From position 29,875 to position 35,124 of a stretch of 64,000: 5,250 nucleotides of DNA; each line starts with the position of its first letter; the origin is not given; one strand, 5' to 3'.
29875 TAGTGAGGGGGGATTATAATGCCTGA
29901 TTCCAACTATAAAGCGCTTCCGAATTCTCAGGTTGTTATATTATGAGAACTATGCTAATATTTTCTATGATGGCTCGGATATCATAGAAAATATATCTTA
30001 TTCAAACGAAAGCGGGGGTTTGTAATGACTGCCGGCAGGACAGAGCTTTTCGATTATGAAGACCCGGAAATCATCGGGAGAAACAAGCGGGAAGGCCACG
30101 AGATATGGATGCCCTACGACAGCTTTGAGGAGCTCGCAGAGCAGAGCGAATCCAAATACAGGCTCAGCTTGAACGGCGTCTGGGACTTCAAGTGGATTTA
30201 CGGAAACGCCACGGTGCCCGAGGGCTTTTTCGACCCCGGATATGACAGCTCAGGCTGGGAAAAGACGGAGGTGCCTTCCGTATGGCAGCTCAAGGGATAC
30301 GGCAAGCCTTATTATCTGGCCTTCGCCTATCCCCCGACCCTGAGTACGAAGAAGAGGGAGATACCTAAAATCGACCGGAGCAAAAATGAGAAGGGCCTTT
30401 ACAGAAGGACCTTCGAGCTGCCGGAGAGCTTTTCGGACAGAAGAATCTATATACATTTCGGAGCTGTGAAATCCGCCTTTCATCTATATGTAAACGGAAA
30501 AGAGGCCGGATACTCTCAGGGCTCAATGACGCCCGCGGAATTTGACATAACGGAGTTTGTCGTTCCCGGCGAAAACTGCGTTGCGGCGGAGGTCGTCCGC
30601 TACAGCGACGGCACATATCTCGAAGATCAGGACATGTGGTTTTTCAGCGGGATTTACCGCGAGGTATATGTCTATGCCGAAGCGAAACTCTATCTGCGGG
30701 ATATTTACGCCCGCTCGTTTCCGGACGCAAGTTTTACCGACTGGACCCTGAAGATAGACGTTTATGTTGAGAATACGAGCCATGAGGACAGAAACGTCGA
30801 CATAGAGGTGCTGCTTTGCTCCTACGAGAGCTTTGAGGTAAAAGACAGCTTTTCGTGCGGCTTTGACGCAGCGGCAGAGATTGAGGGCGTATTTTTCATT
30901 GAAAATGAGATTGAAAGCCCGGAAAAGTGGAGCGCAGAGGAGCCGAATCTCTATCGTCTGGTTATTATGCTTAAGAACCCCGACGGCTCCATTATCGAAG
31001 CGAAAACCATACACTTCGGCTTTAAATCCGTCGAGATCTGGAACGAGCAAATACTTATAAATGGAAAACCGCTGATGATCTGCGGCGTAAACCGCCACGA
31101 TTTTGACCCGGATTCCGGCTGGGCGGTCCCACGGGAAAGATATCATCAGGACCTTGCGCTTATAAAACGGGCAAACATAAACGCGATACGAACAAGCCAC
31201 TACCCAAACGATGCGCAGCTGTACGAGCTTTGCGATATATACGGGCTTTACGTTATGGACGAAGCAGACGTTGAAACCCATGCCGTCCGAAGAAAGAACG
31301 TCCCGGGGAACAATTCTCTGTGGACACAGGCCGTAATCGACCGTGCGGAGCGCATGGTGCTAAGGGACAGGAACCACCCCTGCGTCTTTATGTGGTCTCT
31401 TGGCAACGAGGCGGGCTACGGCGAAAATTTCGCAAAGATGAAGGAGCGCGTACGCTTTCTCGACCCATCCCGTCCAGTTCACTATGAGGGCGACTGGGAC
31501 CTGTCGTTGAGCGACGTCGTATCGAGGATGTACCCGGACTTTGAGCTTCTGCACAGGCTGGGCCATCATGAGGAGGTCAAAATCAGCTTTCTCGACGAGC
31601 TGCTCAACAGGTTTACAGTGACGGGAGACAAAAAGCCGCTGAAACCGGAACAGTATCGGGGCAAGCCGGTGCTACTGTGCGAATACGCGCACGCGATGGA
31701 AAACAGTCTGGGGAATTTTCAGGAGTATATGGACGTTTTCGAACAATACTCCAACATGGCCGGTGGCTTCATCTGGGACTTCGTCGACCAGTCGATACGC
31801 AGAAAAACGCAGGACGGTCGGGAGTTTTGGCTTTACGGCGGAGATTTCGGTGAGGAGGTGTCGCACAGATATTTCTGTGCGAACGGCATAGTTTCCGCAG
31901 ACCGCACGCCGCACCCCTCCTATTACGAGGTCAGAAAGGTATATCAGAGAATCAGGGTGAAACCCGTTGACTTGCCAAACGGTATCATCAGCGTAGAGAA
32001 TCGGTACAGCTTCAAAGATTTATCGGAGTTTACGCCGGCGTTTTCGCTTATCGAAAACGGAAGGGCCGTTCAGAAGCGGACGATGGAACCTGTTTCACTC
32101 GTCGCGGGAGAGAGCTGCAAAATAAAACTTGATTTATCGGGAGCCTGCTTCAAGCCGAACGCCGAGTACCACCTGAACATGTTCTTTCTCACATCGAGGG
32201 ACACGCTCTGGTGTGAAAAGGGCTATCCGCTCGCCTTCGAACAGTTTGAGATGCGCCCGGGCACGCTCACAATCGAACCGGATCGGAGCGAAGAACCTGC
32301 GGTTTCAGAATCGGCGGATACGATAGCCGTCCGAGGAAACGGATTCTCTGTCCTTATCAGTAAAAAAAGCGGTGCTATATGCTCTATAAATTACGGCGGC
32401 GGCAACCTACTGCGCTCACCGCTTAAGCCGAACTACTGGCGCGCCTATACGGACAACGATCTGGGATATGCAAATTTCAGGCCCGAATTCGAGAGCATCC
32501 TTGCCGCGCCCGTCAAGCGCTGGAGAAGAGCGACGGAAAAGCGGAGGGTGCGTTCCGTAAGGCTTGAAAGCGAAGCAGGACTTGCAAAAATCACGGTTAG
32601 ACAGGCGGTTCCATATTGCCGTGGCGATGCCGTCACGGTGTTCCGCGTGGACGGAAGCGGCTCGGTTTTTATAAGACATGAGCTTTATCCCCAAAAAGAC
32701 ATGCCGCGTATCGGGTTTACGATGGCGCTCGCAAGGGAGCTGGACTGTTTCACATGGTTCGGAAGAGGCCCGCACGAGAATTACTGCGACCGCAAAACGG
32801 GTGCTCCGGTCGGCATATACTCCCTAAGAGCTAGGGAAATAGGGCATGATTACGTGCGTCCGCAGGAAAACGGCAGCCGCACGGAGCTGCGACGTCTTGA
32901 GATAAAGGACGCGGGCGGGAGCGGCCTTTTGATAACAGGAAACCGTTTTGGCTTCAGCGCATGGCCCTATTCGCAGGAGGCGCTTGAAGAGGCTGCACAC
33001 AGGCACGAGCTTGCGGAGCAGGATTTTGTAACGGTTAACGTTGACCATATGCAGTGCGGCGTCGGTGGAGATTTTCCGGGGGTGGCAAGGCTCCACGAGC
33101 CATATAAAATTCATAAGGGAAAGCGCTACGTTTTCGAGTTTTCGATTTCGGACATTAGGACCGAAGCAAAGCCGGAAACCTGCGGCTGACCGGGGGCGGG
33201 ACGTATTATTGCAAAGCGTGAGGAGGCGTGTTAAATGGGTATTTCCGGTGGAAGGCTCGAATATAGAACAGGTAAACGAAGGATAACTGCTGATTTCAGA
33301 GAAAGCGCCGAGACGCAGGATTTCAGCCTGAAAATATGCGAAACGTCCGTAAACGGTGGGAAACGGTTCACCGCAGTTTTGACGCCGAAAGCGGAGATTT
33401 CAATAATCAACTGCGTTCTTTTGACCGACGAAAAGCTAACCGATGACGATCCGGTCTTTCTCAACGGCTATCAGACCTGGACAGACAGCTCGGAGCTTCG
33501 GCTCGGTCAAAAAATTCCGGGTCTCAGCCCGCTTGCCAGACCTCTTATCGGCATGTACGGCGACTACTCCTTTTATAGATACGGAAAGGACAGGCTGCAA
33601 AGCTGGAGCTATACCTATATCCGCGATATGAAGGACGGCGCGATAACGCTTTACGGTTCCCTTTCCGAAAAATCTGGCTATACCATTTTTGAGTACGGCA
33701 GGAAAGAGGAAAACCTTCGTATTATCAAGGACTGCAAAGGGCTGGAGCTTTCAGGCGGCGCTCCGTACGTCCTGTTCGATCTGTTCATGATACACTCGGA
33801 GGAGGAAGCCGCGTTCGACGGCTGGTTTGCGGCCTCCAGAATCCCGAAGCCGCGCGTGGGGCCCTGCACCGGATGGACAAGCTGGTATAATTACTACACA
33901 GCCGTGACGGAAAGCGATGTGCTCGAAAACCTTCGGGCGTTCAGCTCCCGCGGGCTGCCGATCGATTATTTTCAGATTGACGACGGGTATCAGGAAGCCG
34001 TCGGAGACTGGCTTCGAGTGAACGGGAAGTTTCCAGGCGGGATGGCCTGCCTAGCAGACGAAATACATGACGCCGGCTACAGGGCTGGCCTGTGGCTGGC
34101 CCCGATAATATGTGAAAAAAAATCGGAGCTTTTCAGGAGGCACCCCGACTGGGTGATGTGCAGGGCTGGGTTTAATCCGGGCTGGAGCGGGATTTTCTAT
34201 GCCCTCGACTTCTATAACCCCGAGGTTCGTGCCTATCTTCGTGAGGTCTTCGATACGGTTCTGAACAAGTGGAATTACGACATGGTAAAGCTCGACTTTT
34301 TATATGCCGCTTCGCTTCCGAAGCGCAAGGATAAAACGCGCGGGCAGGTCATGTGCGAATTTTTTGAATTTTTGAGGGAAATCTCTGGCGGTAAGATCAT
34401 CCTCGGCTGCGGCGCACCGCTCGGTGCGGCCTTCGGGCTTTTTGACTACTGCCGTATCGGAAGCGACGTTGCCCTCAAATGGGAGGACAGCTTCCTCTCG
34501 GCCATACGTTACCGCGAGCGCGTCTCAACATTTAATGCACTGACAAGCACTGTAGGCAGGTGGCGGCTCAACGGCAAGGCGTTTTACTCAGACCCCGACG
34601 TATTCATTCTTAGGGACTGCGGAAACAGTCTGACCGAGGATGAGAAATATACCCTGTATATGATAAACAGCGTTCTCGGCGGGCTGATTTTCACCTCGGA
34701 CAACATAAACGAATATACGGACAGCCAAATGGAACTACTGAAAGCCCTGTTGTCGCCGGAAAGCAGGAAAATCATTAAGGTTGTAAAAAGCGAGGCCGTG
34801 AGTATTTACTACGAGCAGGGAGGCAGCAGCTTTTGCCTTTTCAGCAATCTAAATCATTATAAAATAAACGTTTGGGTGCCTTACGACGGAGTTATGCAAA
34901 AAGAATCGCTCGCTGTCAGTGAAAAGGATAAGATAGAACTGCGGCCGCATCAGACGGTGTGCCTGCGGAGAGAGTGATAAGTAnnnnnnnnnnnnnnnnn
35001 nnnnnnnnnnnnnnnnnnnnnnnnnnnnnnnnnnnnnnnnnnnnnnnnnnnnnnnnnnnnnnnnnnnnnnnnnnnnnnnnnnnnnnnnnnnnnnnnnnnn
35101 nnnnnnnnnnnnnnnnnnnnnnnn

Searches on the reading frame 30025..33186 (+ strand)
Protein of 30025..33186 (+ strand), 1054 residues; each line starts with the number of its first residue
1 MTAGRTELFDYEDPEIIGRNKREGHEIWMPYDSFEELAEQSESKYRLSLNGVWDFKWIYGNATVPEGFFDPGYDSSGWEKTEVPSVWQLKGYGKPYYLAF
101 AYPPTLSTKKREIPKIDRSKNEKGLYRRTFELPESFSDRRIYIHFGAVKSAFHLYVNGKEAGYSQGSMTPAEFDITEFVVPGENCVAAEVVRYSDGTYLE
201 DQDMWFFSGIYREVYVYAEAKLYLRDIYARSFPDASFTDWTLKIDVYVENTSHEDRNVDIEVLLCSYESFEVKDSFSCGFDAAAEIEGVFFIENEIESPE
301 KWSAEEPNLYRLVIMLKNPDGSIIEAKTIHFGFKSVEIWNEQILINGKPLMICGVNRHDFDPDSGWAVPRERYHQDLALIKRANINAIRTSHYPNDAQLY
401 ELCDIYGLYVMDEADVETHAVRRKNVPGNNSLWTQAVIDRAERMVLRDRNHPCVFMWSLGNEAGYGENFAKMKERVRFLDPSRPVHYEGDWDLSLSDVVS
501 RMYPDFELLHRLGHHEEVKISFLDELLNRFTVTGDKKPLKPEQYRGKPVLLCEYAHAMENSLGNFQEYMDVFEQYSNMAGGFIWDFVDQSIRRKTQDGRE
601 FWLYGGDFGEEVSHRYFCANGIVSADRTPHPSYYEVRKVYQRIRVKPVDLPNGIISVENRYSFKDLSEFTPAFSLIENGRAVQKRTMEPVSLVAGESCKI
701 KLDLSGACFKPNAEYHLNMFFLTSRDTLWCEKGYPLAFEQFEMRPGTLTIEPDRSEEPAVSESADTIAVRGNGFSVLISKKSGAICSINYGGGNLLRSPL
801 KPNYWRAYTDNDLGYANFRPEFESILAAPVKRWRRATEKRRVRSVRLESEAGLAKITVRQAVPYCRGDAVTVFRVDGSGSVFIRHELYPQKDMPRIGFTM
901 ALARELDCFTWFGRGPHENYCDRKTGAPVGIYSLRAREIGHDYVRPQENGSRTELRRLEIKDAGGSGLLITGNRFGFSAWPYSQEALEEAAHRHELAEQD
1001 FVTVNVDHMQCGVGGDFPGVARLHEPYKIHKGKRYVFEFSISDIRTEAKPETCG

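Call 25: search_protein_families(library=pfam, proteins=[window:30025-33186:+], max_evalue=0.001)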
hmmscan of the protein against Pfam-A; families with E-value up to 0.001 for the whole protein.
window:30025-33186:+ (1054 aa): 6 families
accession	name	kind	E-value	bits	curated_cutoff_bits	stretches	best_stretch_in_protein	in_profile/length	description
PF02836.23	Glyco_hydro_2_C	-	9.7e-98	327.4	21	1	336-644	1-301/302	Glycosyl hydrolases family 2, TIM barrel domain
PF02929.23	Bgal_small_N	-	1.9e-64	218.2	25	1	771-1041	2-248/248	Beta galactosidase small chain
PF02837.24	Glyco_hydro_2_N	-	4.8e-36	124.7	28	1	48-218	3-167/169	Glycosyl hydrolases family 2, sugar binding domain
PF16353.11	LacZ_4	-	9.5e-18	64.7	27.3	1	655-743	1-86/87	Beta-galactosidase, domain 4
PF00703.27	Glyco_hydro_2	-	7.8e-12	46.4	23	1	223-334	2-109/109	Glycosyl hydrolases family 2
PF22666.2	Glyco_hydro_2_N2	-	1.7e-05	25.4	27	1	120-187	46-114/167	Glycosyl hydrolase 2 galactose-binding domain-like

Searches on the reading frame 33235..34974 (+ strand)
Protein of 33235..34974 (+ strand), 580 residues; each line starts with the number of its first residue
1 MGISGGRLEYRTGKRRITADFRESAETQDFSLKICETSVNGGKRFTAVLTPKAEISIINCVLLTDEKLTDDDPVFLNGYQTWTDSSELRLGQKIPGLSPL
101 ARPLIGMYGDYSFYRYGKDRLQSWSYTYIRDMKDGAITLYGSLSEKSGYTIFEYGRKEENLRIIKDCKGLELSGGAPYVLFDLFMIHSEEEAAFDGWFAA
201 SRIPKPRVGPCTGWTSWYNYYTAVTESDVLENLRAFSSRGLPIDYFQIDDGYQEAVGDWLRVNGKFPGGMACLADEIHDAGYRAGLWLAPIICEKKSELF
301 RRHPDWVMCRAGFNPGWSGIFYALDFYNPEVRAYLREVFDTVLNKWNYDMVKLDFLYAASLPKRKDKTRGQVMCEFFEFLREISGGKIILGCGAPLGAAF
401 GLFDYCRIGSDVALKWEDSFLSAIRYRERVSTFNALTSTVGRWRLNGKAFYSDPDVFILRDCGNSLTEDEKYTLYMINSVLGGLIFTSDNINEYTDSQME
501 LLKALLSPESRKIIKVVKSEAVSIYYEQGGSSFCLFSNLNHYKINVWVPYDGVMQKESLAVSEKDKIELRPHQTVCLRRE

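Call 24: search_protein_families(library=pfam, proteins=[window:33235-34974:+], max_evalue=0.001)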
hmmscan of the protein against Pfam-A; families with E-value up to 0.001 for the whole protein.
window:33235-34974:+ (580 aa): 3 families
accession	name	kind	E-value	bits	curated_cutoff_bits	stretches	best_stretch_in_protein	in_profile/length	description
PF02065.24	Melibiase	-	1.8e-20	73.7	27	1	230-355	60-191/347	Melibiase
PF01055.32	Glyco_hydro_31_2nd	-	1.2e-10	41.8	23.5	1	216-360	14-161/328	Glycosyl hydrolases family 31 TIM-barrel domain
PF05691.18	Raffinose_syn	-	0.00023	19.6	20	1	208-254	197-243/750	Raffinose synthase or seed imbibition protein Sip1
